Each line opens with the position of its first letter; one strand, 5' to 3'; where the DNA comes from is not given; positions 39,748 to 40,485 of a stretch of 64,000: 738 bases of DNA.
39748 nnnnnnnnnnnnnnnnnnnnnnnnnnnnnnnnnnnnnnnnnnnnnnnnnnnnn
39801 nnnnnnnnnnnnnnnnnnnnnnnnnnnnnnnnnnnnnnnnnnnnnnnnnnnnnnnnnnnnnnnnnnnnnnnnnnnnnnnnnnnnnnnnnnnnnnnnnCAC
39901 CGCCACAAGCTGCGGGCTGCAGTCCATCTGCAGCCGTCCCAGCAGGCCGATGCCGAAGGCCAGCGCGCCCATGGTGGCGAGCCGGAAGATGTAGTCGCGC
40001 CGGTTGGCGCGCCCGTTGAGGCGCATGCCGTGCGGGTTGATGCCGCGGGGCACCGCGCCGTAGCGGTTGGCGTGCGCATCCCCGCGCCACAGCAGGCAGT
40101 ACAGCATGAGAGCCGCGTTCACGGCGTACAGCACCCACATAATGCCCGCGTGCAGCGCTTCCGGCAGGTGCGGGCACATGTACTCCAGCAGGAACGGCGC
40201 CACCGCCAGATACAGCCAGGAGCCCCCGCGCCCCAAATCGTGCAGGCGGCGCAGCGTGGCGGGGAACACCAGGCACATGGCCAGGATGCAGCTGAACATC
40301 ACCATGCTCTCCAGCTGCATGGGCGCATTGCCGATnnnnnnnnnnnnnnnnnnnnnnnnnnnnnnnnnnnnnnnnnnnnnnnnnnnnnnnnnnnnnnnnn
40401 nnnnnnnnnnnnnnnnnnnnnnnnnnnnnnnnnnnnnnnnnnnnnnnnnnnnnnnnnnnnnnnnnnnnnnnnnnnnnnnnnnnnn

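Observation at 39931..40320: FeoB carries a ~130-aa DUF805-like membrane insertion in permuted order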

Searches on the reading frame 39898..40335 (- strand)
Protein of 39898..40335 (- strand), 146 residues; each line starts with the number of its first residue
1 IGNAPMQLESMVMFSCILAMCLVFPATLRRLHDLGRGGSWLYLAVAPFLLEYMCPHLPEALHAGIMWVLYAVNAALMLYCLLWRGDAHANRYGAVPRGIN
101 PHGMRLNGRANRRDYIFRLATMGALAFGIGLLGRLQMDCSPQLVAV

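Call 5: search_protein_families(library=pfam, proteins=[window:39898-40335:-], max_evalue=10)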
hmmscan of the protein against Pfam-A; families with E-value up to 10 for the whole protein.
window:39898-40335:- (146 aa): 1 family
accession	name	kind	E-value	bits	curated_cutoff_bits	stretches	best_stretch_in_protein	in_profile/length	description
PF05656.20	DUF805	-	1.4e-12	48.5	25.7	2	11-94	50-111/111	Protein of unknown function (DUF805)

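Call 20: find_related_loci(query=A2, collection=genome_contigs, flank=6000)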
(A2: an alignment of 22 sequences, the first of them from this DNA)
Query A2 (143 aa) in genome_contigs; peptide patterns used: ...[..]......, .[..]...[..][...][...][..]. (x = any residue, [..] = any of these).
141 stretches matched a pattern; 122 encode a relative of the query (tblastn E <= 1e-3); the best 80 are kept; 80 distinct loci.
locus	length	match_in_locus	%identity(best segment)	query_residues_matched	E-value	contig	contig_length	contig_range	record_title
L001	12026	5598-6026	90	1-143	3e-85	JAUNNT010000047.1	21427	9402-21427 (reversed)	MAG: Akkermansia sp. isolate S33M_St_14 NODE_1017_length_21427_cov_9.725295, whole genome shotgun sequence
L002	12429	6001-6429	87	1-143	7e-80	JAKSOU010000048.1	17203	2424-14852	MAG: Akkermansia sp. isolate Horse_feces185 MAG185_48, whole genome shotgun sequence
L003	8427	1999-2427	83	1-143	5e-78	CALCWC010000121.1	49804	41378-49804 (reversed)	MAG TPA_asm: uncultured Verrucomicrobiales bacterium isolate SRR6425801_bin.48_CONCOCT_v1.1_MAG genome assembly, contig:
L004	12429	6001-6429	71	1-143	6e-56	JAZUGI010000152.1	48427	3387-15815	MAG: Akkermansia sp. isolate T1900045286_TH20190056.MAGScoT_cleanbin_000015 SGB_5997_k141_2089179, whole genome shotgun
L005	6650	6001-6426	58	1-142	6e-55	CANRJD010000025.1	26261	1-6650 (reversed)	MAG: uncultured Akkermansia sp. isolate Lapin-024__bin76 genome assembly, contig: Lapin-024__NODE_2377_length_26261_cov_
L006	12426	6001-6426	61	1-142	1e-54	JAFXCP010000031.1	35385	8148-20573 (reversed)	MAG: Akkermansia sp. isolate RGIG6293 Sheep_Rectum-3__c2224, whole genome shotgun sequence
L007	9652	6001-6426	59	1-142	3e-54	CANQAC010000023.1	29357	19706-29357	MAG: uncultured Akkermansia sp. isolate Lapin-001__bin87 genome assembly, contig: Lapin-001__NODE_1874_length_29357_cov_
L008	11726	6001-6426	57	1-142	4e-54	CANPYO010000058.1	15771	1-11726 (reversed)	MAG: uncultured Akkermansia sp. isolate Lapin-004__bin59 genome assembly, contig: Lapin-004__NODE_4844_length_15771_cov_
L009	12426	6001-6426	58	1-142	4e-53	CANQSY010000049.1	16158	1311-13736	MAG: uncultured Akkermansia sp. isolate Lapin-032__bin72 genome assembly, contig: Lapin-032__NODE_5304_length_16158_cov_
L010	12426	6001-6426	60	1-142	2e-53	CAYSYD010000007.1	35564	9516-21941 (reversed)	MAG TPA_asm: uncultured Akkermansia sp. isolate SRP315200_co2_836 genome assembly, contig: NODE_627_length_35564_cov_12.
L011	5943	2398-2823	58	1-142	6e-53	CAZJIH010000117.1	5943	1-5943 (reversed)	MAG TPA_asm: uncultured Akkermansia sp. isolate SRP314395_co1_71 genome assembly, contig: NODE_12178_length_5943_cov_219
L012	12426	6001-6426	56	1-142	1e-52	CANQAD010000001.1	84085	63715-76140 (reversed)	MAG: uncultured Akkermansia sp. isolate Lapin-002__bin47 genome assembly, contig: Lapin-002__NODE_325_length_84085_cov_1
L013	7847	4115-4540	58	1-142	6e-53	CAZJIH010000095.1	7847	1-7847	MAG TPA_asm: uncultured Akkermansia sp. isolate SRP314395_co1_71 genome assembly, contig: NODE_8570_length_7847_cov_259.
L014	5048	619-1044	58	1-142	5e-53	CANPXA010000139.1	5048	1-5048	MAG: uncultured Akkermansia sp. isolate Lapin-004__bin12 genome assembly, contig: Lapin-004__NODE_22554_length_5048_cov_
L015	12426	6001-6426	56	1-142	2e-52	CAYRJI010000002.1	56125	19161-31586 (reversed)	MAG TPA_asm: uncultured Akkermansia sp. isolate SRP314395_co1_121 genome assembly, contig: NODE_337_length_56125_cov_60.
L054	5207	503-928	49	1-142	8e-45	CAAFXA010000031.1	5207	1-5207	MAG TPA_asm: uncultured Akkermansia sp., isolate HGM23691, WGS project CAAFXA010000000 data, contig: SRS475582_27_k119_2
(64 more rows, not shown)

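Call 27: search_protein_representatives(protein=window:39898-40335:-)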
Query: 146 residues. Proteins with E-value up to 0.001 (for the whole library): 63; up to 1e-10: 4; up to 1e-30: 2. The best 63 are listed.
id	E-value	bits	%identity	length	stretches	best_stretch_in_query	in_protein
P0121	1.5e-45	171.1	56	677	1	1-143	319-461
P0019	1.1e-36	142.3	49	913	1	1-145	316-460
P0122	1.2e-20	90.2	37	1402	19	18-53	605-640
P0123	4.2e-12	62.5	48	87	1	60-124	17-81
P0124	4.1e-07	46.3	34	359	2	23-132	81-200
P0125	2.6e-06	43.7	35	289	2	11-52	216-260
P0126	3.8e-06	43.1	27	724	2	16-120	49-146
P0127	7.4e-06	42.2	37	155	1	23-100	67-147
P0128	7.4e-06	42.2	34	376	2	14-98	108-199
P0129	1.1e-05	41.6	33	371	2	12-67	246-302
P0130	1.2e-05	41.5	50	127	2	11-49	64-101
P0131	1.6e-05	41.1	30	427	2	23-98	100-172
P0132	1.8e-05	41.0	35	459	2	13-109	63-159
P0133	2.0e-05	40.8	31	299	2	11-104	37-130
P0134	2.2e-05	40.7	40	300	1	18-105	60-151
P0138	3.0e-05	40.2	39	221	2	15-118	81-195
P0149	1.4e-04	38.0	28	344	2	13-113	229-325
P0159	3.7e-04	36.7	39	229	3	40-126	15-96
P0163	5.2e-04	36.2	37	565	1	11-98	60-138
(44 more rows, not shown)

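Call 35: search_protein_families(library=pfam, proteins=[P0121, P0122, P0123, P0124, P0126, P0138, P0149, P0159, P0132, P0163], max_evalue=0.001)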
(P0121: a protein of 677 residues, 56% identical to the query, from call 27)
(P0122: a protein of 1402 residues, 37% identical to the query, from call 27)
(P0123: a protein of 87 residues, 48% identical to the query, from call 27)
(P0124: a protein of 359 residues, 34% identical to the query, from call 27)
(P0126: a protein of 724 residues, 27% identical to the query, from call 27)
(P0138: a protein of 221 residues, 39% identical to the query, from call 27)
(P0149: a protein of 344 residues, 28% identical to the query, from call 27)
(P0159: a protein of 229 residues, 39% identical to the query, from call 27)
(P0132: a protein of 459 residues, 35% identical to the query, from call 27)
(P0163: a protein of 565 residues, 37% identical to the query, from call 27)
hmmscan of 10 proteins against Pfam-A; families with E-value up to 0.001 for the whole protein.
P0121 (677 aa): 8 families
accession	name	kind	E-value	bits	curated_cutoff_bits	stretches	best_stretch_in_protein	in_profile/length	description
PF02421.24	FeoB_N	-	1.5e-63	213.4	27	1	4-155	2-154/156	Ferrous iron transport protein B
PF07670.19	Gate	-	4.9e-22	78.8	29.6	1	477-568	2-100/104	Nucleoside recognition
PF01926.29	MMR_HSR1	-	3.8e-19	69.3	21.9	1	4-114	1-112/113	50S ribosome-binding GTPase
PF07664.17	FeoB_C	-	1.4e-14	53.9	26.6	1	581-632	3-54/54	Ferrous iron transport protein B C terminus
PF17910.6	FeoB_Cyto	-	4.7e-13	49.8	23.4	1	170-252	1-90/90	FeoB cytosolic helical domain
PF05656.20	DUF805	-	1.3e-11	45.4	25.7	1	326-411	47-110/111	Protein of unknown function (DUF805)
PF09439.16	SRPRB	-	1.8e-05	24.6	25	1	2-96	3-89/178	Signal recognition particle receptor beta subunit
PF03193.22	RsgA_GTPase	-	0.00023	21.5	30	0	101-160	48-107/174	RsgA GTPase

P0122 (1402 aa): 0 families

P0123 (87 aa): 1 family
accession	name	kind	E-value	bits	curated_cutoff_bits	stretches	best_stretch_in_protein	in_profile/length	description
PF05656.20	DUF805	-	0.00052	20.9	25.7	0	61-79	2-19/111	Protein of unknown function (DUF805)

P0124 (359 aa): 1 family
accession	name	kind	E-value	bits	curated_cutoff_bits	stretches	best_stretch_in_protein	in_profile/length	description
PF05656.20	DUF805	-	2.4e-37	128.2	25.7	2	184-344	2-111/111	Protein of unknown function (DUF805)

P0126 (724 aa): 1 family
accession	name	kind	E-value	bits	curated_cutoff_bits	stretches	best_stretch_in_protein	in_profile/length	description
PF05656.20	DUF805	-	2.2e-19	70.4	25.7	2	7-121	2-111/111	Protein of unknown function (DUF805)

P0138 (221 aa): 1 family
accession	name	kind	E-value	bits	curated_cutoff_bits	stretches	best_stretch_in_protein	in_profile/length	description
PF05656.20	DUF805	-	4e-14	53.4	25.7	1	15-173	3-110/111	Protein of unknown function (DUF805)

P0149 (344 aa): 1 family
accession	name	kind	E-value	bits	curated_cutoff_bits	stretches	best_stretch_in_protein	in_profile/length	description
PF05656.20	DUF805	-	2e-30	105.9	25.7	2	176-305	2-110/111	Protein of unknown function (DUF805)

P0159 (229 aa): 3 families
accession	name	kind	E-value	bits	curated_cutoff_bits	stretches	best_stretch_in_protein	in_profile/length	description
PF16923.11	Glyco_hydro_63N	-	1.2e-06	29.3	23.8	0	25-44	11-30/227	Glycosyl hydrolase family 63 N-terminal domain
PF19943.4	DUF6405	-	5.3e-06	26.6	25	0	192-219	10-37/37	Family of unknown function (DUF6405)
PF22004.1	SPAR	-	0.0002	21.5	27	0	35-55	2-22/75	Small regulatory polypeptide of amino acid response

P0132 (459 aa): 1 family
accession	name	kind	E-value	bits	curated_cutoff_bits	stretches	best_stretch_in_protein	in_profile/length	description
PF05656.20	DUF805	-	1e-27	97.2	25.7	1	11-144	1-111/111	Protein of unknown function (DUF805)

P0163 (565 aa): 1 family
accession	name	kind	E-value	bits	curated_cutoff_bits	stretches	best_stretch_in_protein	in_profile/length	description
PF05656.20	DUF805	-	2.5e-18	67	25.7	1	8-134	4-111/111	Protein of unknown function (DUF805)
